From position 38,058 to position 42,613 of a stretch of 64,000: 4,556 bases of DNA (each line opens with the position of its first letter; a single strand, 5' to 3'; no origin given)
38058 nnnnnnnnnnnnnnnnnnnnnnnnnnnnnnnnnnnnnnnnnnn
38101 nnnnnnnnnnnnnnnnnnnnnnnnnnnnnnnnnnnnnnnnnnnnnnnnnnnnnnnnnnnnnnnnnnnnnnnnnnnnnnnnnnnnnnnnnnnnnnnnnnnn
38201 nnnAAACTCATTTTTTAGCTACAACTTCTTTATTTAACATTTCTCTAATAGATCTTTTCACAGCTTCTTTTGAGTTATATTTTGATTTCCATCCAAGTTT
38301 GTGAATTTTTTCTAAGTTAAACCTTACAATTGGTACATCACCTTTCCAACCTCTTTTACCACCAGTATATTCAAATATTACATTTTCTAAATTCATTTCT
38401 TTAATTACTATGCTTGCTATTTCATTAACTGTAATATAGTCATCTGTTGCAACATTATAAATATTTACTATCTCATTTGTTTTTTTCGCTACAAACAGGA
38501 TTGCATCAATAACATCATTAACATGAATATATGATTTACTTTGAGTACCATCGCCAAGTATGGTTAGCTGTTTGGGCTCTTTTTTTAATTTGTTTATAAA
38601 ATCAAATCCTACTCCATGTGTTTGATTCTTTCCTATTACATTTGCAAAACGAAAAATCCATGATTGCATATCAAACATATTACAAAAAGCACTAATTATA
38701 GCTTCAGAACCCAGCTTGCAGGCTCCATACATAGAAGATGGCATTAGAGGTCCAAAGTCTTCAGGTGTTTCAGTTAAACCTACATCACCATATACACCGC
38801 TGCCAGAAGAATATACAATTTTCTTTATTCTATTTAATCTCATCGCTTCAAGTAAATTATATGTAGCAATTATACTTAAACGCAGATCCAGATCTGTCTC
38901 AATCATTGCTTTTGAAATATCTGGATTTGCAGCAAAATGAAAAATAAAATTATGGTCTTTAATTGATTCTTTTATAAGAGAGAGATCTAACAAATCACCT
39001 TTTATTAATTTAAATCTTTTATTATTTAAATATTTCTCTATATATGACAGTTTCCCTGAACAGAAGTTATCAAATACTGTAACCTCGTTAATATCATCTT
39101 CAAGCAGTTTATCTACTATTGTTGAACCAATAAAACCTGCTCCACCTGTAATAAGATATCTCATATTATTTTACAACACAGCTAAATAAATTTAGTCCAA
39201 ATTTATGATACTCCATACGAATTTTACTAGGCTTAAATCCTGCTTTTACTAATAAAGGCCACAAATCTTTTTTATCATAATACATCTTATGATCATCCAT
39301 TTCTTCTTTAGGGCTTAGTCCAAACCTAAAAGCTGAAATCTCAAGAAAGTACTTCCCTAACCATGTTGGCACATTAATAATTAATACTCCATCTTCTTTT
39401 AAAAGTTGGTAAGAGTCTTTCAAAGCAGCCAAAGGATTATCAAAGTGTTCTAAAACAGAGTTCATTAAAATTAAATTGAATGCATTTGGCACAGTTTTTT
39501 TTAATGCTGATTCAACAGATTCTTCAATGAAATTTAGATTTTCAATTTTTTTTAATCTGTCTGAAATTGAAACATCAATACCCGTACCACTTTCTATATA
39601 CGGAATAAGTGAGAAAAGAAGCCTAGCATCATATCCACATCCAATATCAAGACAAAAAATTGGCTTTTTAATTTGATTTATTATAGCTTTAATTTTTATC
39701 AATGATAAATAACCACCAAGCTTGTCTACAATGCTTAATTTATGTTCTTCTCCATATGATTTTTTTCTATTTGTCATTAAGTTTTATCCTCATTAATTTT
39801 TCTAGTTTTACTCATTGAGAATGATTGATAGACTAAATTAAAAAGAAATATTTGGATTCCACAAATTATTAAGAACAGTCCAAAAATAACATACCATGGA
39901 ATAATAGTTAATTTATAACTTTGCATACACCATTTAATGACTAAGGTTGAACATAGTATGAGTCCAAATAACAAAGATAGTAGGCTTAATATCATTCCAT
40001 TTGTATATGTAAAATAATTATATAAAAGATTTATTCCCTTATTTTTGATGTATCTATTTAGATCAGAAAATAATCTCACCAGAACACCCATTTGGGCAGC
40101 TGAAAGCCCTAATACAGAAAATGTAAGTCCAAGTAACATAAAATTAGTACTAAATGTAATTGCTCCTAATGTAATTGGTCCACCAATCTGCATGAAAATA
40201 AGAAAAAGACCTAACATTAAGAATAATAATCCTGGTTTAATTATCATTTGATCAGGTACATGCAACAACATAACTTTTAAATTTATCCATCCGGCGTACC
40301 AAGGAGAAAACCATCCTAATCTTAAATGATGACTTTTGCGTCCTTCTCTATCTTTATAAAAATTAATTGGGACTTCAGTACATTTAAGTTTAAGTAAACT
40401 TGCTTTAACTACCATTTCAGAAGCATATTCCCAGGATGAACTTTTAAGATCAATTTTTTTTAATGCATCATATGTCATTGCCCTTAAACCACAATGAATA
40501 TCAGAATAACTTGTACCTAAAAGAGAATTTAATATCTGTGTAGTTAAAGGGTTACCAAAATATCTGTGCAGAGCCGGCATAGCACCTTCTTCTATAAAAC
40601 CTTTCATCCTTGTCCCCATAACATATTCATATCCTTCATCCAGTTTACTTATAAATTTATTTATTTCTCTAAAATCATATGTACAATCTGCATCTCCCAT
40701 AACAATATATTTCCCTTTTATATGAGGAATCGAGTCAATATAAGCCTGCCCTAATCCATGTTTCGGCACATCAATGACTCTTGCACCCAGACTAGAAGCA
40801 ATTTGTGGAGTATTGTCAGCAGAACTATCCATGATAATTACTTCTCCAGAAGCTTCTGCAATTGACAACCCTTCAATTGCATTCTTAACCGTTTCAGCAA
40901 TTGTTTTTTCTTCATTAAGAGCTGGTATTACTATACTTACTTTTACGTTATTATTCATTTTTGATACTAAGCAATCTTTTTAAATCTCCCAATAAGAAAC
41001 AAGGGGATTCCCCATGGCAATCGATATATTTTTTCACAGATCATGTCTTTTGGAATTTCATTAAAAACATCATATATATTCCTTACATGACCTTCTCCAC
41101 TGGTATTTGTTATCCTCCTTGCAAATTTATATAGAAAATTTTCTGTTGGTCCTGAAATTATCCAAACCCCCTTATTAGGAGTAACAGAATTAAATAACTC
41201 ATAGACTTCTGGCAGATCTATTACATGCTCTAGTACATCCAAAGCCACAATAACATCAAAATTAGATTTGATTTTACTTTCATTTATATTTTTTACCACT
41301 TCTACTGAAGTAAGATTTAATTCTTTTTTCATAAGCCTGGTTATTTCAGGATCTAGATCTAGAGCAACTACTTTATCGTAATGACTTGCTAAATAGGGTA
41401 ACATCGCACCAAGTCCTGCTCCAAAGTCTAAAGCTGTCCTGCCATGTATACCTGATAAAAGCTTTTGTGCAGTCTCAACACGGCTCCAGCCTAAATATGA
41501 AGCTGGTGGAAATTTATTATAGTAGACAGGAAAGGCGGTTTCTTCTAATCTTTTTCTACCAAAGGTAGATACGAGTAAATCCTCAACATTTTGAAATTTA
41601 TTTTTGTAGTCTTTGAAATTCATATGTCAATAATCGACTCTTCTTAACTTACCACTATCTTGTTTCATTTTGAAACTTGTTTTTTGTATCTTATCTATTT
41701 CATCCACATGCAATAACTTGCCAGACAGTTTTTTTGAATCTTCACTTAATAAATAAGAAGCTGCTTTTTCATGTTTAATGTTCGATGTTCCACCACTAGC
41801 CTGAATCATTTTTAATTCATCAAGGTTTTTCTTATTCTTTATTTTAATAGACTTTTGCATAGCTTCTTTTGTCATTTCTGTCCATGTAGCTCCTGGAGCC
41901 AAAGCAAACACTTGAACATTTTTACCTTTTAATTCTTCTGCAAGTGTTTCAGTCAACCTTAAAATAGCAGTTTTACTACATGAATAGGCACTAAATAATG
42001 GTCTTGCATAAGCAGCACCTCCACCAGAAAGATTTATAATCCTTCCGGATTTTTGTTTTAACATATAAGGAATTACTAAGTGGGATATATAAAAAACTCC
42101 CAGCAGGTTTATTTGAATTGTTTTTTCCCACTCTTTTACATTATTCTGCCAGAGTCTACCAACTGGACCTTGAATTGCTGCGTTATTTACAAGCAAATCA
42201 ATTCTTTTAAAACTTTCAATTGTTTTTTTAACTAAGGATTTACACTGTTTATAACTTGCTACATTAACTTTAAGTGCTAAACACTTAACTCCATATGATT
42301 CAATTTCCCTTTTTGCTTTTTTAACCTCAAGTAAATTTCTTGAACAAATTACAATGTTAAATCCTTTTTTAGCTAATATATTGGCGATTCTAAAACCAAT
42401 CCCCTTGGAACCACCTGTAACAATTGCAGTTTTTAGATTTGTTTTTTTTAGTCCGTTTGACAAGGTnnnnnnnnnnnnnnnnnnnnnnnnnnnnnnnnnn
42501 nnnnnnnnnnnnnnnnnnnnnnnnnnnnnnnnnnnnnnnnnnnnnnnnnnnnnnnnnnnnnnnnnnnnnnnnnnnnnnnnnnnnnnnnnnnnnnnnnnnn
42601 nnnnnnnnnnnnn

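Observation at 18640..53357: ~35 kb island built almost entirely from polyprenyl-phosphate GT2 / GT-C modules plus FG-GAP propellers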

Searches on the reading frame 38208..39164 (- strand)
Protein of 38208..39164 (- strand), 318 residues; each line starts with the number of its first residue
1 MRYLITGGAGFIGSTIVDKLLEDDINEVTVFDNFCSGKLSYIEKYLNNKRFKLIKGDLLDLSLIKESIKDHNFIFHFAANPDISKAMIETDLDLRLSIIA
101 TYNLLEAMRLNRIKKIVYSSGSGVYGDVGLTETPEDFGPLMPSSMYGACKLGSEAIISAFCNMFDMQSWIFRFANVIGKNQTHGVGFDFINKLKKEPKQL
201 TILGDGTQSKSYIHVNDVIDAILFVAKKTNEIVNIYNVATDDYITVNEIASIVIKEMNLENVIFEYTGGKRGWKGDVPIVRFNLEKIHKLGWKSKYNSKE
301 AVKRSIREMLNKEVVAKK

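Call 4: search_protein_families(library=pfam, proteins=[window:38208-39164:-], max_evalue=0.01)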
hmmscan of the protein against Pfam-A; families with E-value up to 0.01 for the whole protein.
window:38208-39164:- (318 aa): 8 families
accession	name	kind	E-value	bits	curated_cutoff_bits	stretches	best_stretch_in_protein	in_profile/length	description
PF01370.27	Epimerase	-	3.5e-44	151.4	20.9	1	4-239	2-240/240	NAD dependent epimerase/dehydratase family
PF16363.11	GDP_Man_Dehyd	-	1.1e-38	133.9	27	1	4-303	1-330/332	GDP-mannose 4,6 dehydratase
PF01073.25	3Beta_HSD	-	1.2e-21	77.4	22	1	4-244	1-247/280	3-beta hydroxysteroid dehydrogenase/isomerase family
PF04321.23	RmlD_sub_bind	-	2.2e-14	53.7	27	1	1-260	1-234/287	RmlD substrate binding domain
PF02719.21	Polysacc_synt_2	-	1.3e-12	47.9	20.2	1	4-120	2-127/293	Polysaccharide biosynthesis protein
PF13460.12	NAD_binding_10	-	2e-10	41.3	27.2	1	7-143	1-115/184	NAD(P)H-binding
PF07993.18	NAD_binding_4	-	2.5e-06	27.3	20.1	1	5-184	1-214/258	Male sterility protein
PF05368.20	NmrA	-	0.0014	18.7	27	0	4-120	6-106/298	NmrA-like family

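Call 71: search_protein_families(library=ncbifam, proteins=[window:38208-39164:-], max_evalue=0.00001)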
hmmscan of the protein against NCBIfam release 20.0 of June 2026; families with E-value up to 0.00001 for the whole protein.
window:38208-39164:- (318 aa): 26 families (the best 25 are shown)
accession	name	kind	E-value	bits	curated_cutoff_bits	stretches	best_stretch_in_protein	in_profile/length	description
TIGR01181.1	dTDP_gluc_dehyt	equivalog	1.3e-45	155.9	365.1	1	2-314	1-316/321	dTDP-glucose 4,6-dehydratase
TIGR01179.1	galE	equivalog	2.3e-40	138.4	262.3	1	4-302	3-317/332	UDP-glucose 4-epimerase GalE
TIGR04180.1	EDH_00030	hypoth_equivalog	8.4e-33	113.7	475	1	4-296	2-296/297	NAD-dependent 4,6-dehydratase LegB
TIGR02197.1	heptose_epim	equivalog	2.9e-26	92.4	274.6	1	4-261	2-264/316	ADP-glyceromanno-heptose 6-epimerase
NF007956.0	PRK10675.1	subfamily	2.2e-24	86.2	394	1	1-185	1-189/338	UDP-glucose 4-epimerase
NF011728.1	PRK15181.1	equivalog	5.7e-22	78.2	760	1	2-312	17-340/348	Vi polysaccharide biosynthesis UDP-N-acetylglucosaminuronic acid C-4 epimerase TviC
NF043036.1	ErythonDh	equivalog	1.1e-18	67.6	325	1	1-160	1-163/321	D-erythronate dehydrogenase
NF007582.0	PRK10217.1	equivalog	1.1e-18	67.5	698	1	2-241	3-254/355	dTDP-glucose 4,6-dehydratase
NF007490.0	PRK10084.1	subfamily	4.1e-16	58.9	649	1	1-242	1-262/361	dTDP-glucose 4,6-dehydratase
NF005539.0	PRK07201.1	equivalog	4.2e-14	52.2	549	1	1-259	1-268/657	SDR family oxidoreductase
TIGR04130.1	FnlA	equivalog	1.2e-13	50.8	730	1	4-125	8-129/337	UDP-N-acetylglucosamine 4,6-dehydratase/5-epimerase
NF008360.0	PRK11150.1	equivalog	2.6e-12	46.6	452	1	4-261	3-258/310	ADP-glyceromanno-heptose 6-epimerase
NF047922.1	GDPFucSynFcl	equivalog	1.2e-11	44.7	500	1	194-312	191-304/308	GDP-L-fucose synthase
TIGR01214.1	rmlD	equivalog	1.2e-10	41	224.05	1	3-261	2-230/285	dTDP-4-dehydrorhamnose reductase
NF042422.1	oxyalk_red_OleD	equivalog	3.5e-10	39.8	580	1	1-124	1-113/329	2-alkyl-3-oxoalkanoate reductase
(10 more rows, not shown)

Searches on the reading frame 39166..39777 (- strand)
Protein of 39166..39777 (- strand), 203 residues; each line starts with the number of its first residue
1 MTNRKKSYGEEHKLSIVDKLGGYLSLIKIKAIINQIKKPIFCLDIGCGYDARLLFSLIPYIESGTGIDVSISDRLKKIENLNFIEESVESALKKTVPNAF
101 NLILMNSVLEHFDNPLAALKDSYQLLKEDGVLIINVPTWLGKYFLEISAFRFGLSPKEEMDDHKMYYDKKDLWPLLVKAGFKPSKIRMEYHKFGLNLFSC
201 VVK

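Call 4: search_protein_families(library=pfam, proteins=[window:39166-39777:-], max_evalue=0.01)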
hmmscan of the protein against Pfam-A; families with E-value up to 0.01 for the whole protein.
window:39166-39777:- (203 aa): 6 families
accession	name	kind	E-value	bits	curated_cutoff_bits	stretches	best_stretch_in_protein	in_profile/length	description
PF13489.12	Methyltransf_23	-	7.3e-14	52.3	27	1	36-182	20-160/164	Methyltransferase domain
PF08241.18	Methyltransf_11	-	1.5e-08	35.6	21.2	1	43-134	1-95/95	Methyltransferase domain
PF08242.18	Methyltransf_12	-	1.9e-08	35.3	30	1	43-132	1-98/98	Methyltransferase domain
PF13847.12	Methyltransf_31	-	1.3e-07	31.8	27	1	43-138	8-113/145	Methyltransferase domain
PF13649.12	Methyltransf_25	-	0.00036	21.6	27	1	43-130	2-97/97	Methyltransferase domain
PF07021.18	MetW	-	0.0022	18.1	21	1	30-139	5-115/193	Methionine biosynthesis protein MetW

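Call 71: search_protein_families(library=ncbifam, proteins=[window:39166-39777:-], max_evalue=0.00001)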
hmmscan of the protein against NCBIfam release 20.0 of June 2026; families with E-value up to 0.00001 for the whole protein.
window:39166-39777:- (203 aa): 2 families
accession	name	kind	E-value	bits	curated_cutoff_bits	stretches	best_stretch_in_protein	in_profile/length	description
TIGR01983.1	UbiG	equivalog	2.6e-06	26.9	102.95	1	43-134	54-151/228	bifunctional 2-polyprenyl-6-hydroxyphenol methylase/3-demethylubiquinol 3-O-methyltransferase UbiG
TIGR02072.1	BioC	equivalog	2.8e-06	27.3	184.95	1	38-187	34-177/244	malonyl-ACP O-methyltransferase BioC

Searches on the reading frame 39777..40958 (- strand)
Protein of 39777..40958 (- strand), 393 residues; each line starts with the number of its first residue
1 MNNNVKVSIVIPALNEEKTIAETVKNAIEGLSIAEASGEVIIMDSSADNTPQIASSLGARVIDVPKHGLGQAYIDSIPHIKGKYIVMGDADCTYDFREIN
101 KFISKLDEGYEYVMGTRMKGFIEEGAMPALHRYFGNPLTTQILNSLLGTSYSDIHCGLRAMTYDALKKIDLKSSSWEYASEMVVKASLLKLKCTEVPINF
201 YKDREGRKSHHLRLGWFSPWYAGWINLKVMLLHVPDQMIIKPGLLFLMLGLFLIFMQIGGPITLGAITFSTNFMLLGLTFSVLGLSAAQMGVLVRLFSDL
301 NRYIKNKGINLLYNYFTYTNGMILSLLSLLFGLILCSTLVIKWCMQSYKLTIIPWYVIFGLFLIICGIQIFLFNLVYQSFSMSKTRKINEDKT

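Call 4: search_protein_families(library=pfam, proteins=[window:39777-40958:-], max_evalue=0.01)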
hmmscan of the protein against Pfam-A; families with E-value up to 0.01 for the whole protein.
window:39777-40958:- (393 aa): 1 family
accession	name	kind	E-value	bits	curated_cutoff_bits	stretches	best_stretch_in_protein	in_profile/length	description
PF00535.33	Glycos_transf_2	-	5e-23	82.3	23.3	1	8-169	1-167/168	Glycosyl transferase family 2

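Call 8: search_protein_families(library=ncbifam, proteins=[window:39777-40958:-], max_evalue=0.01)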
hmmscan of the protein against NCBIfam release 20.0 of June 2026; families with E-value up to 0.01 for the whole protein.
window:39777-40958:- (393 aa): 13 families
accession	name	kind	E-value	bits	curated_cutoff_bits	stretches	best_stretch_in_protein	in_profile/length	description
TIGR04182.1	glyco_TIGR04182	equivalog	2e-35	122.6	325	1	6-207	1-197/293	S-layer glycoprotein N-glycosyltransferase AglJ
NF041391.1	DPhHxTase_Halo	equivalog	1.5e-25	89.5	375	1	14-207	4-189/213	dolichyl-phosphate hexose transferase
NF010496.0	PRK13915.1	equivalog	6.8e-12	45.1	262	1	3-92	29-127/307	glucosyl-3-phosphoglycerate synthase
NF058614.1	PPMAGASynPpgS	equivalog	1e-11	44.7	370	1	7-200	2-196/226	polyprenyl-phospho-N-acetylgalactosaminyl synthase PpgS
NF007986.1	PRK10714.1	equivalog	2e-11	43.5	529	1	5-294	6-290/316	undecaprenyl-phosphate 4-deoxy-4-formamido-L-arabinose transferase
TIGR04283.1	glyco_like_mftF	equivalog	8.2e-09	35.4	182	1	7-94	1-85/221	TIGR04283 family arsenosugar biosynthesis glycosyltransferase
NF047588.1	GlcsyltransPgfSStrep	equivalog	2e-06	27.3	500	1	6-168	2-166/308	glycosyltransferase PgfS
TIGR03937.1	PgaC_IcaA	equivalog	0.00011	21.3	422.3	1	4-106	44-150/407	poly-beta-1,6-N-acetyl-D-glucosamine synthase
TIGR04440.1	glyco_TIGR04440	domain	0.00049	19.9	70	1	7-113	2-113/215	TIGR00180 family glycosyltransferase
NF047683.1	TeichurnBiosyTuaG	equivalog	0.0014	18.3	400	1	3-105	4-110/252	teichuronic acid biosynthesis protein TuaG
NF041865.1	EpsU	equivalog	0.0014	17.7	700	1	4-70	38-107/394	exopolysaccharide biosynthesis GT2 family glycosyltransferase EpsU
NF053739.1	GlytfEpsEBac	equivalog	0.0028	16.7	450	1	6-129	2-131/265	glycosyltransferase EpsE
NF007482.0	PRK10073.1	equivalog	0.0049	15.9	423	1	1-92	2-96/334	glycosyltransferase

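Call 59: search_solved_structures(query=window:39777-40958:-, max_evalue=0.001)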
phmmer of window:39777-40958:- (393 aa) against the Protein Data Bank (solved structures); distinct sequences matched with E-value up to 0.001: 6.
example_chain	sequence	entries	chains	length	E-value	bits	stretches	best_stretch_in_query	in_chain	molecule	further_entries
9bhc_C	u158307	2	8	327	1e-11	47.9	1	6-294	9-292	Undecaprenyl-phosphate 4-deoxy-4-formamido-L-arabinose transferase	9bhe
8vxh_A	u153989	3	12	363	1.3e-11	47.5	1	6-294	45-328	Undecaprenyl-phosphate 4-deoxy-4-formamido-L-arabinose transferase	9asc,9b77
9hwj_A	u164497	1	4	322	3.1e-11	46.3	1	6-293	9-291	Undecaprenyl-phosphate 4-deoxy-4-formamido-L-arabinose transferase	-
5mlz_A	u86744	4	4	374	4.2e-06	29.4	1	4-201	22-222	Dolichol monophosphate mannose synthase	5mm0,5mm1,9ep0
7pdo_A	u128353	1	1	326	0.00046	22.7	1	7-159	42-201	Glucosyl-3-phosphoglycerate synthase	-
7p5l_A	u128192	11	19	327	0.00046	22.7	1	7-159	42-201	Glucosyl-3-phosphoglycerate synthase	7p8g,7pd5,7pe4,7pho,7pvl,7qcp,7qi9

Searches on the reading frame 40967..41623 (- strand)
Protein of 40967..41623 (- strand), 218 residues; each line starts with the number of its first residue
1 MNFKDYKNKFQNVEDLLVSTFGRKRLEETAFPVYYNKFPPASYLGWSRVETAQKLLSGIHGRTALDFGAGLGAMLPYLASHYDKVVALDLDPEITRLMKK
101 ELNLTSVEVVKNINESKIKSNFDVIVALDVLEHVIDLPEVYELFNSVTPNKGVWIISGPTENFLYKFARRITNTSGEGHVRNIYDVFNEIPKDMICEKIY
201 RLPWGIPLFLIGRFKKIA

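Call 4: search_protein_families(library=pfam, proteins=[window:40967-41623:-], max_evalue=0.01)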
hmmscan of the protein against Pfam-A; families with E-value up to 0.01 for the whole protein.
window:40967-41623:- (218 aa): 8 families
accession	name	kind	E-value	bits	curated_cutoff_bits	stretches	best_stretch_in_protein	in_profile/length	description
PF13489.12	Methyltransf_23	-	2.3e-10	40.9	27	1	61-166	23-124/164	Methyltransferase domain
PF08241.18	Methyltransf_11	-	2e-09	38.4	21.2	1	65-153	1-92/95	Methyltransferase domain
PF08242.18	Methyltransf_12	-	5.1e-09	37.2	30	1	65-143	1-87/98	Methyltransferase domain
PF13649.12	Methyltransf_25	-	1.3e-07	32.6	27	1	65-145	2-87/97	Methyltransferase domain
PF02353.26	CMAS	-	7.6e-06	25.9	27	1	59-156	61-164/273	Mycolic acid cyclopropane synthetase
PF13847.12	Methyltransf_31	-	9.5e-06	25.8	27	1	62-162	5-117/145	Methyltransferase domain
PF05219.18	DREV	-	1.3e-05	24.9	26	1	56-143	90-173/265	DREV methyltransferase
PF05175.20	MTS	-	0.0032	17.6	23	1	59-126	30-103/170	Methyltransferase small domain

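Call 71: search_protein_families(library=ncbifam, proteins=[window:40967-41623:-], max_evalue=0.00001)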
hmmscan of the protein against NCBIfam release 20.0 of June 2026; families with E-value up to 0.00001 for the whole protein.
window:40967-41623:- (218 aa): 5 families
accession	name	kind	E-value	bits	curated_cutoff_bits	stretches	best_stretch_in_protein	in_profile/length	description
TIGR01983.1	UbiG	equivalog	9.2e-09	34.9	102.95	1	57-157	46-152/228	bifunctional 2-polyprenyl-6-hydroxyphenol methylase/3-demethylubiquinol 3-O-methyltransferase UbiG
TIGR02072.1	BioC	equivalog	2.4e-08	34.1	184.95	1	54-177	22-151/244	malonyl-ACP O-methyltransferase BioC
NF008992.0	PRK12335.1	equivalog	1.8e-06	27.3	303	1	58-184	120-251/289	SAM-dependent methyltransferase TehB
TIGR02021.1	BchM-ChlM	equivalog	4.6e-06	26.2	158.9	1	58-171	52-168/218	magnesium protoporphyrin IX methyltransferase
NF008686.0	PRK11705.1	equivalog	4.7e-06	25.9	400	1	60-134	167-241/383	cyclopropane fatty acyl phospholipid synthase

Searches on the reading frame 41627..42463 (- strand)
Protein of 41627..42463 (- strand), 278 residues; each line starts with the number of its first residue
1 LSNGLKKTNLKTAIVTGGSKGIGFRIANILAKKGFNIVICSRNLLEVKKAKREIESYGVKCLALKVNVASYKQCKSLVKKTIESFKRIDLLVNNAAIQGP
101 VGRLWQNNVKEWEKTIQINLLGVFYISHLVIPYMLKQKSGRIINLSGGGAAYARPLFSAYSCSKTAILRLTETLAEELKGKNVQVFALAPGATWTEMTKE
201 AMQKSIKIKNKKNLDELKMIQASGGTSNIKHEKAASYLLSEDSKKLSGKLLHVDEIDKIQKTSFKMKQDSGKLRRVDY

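Call 4: search_protein_families(library=pfam, proteins=[window:41627-42463:-], max_evalue=0.01)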
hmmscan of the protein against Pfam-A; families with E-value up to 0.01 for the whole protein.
window:41627-42463:- (278 aa): 7 families
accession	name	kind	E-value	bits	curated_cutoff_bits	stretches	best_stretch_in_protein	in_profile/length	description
PF00106.31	adh_short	-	4.6e-55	186.6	26.6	1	11-203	1-192/195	short chain dehydrogenase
PF13561.12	adh_short_C2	-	2.4e-43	148.9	27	1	20-254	6-232/236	Enoyl-(Acyl carrier protein) reductase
PF08659.16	KR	-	7.3e-10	39.5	22.6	1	12-164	2-153/180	KR domain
PF23441.1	SDR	-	6.7e-05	22.8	27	1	11-252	8-250/258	SDR-like rossmann domain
PF08643.16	DUF1776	-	0.00026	21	25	1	26-188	20-194/294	Fungal family of unknown function (DUF1776)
PF01370.27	Epimerase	-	0.00055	19.9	20.9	1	14-177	2-159/240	NAD dependent epimerase/dehydratase family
PF03435.24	Sacchrp_dh_NADP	-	0.0067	17.2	25.1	0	21-93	8-74/129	Saccharopine dehydrogenase NADP binding domain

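Call 9: search_protein_families(library=ncbifam, proteins=[window:41627-42463:-], max_evalue=0.01)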
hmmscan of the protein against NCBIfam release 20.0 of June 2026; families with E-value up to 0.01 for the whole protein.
window:41627-42463:- (278 aa): 231 families (the best 25 are shown)
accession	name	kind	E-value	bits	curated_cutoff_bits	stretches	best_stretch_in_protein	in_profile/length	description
NF005559.1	PRK07231.1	subfamily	1.1e-50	172.4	215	1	11-254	5-244/249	glucose 1-dehydrogenase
NF005806.0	PRK07666.1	equivalog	3.6e-50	170.5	286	1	9-201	6-197/239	3-ketoacyl-ACP reductase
NF004198.0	PRK05653.1-3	equivalog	1.5e-46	158.9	296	1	8-253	5-242/248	3-oxoacyl-ACP reductase FabG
NF009466.0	PRK12826.1-2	subfamily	5.3e-45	153.8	222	1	11-255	4-242/248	3-oxoacyl-ACP reductase FabG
TIGR01830.1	3oxo_ACP_reduc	equivalog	9e-45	153.2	297.75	1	13-254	1-235/239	3-oxoacyl-[acyl-carrier-protein] reductase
NF004791.0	PRK06138.1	equivalog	6.3e-44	150.2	312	1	10-254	5-246/252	SDR family oxidoreductase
NF004825.0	PRK06181.1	equivalog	1.3e-42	145.9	215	1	9-224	5-219/268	SDR family oxidoreductase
NF006070.0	PRK08213.1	subfamily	1.7e-42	145.8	279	1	10-254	12-253/259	gluconate 5-dehydrogenase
TIGR01963.1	PHB_DH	subfamily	3e-42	144.6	307.05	1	11-254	2-249/255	3-hydroxybutyrate dehydrogenase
NF009093.0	PRK12429.1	subfamily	1.2e-41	142.7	258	1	9-254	4-253/259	3-hydroxybutyrate dehydrogenase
NF005672.0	PRK07454.1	equivalog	1.7e-41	142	234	1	8-199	4-194/241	SDR family oxidoreductase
NF004818.0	PRK06172.1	equivalog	3.5e-41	141.2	336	1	10-254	7-247/253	SDR family oxidoreductase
NF005681.0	PRK07478.1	subfamily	5.3e-41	140.7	267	1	9-259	5-251/254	SDR family oxidoreductase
NF005853.0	PRK07774.1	equivalog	7.8e-41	140.1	303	1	9-254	5-243/250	SDR family oxidoreductase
NF005390.0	PRK06935.1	equivalog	4.2e-40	137.7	369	1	9-254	14-252/258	2-dehydro-3-deoxy-D-gluconate 5-dehydrogenase KduD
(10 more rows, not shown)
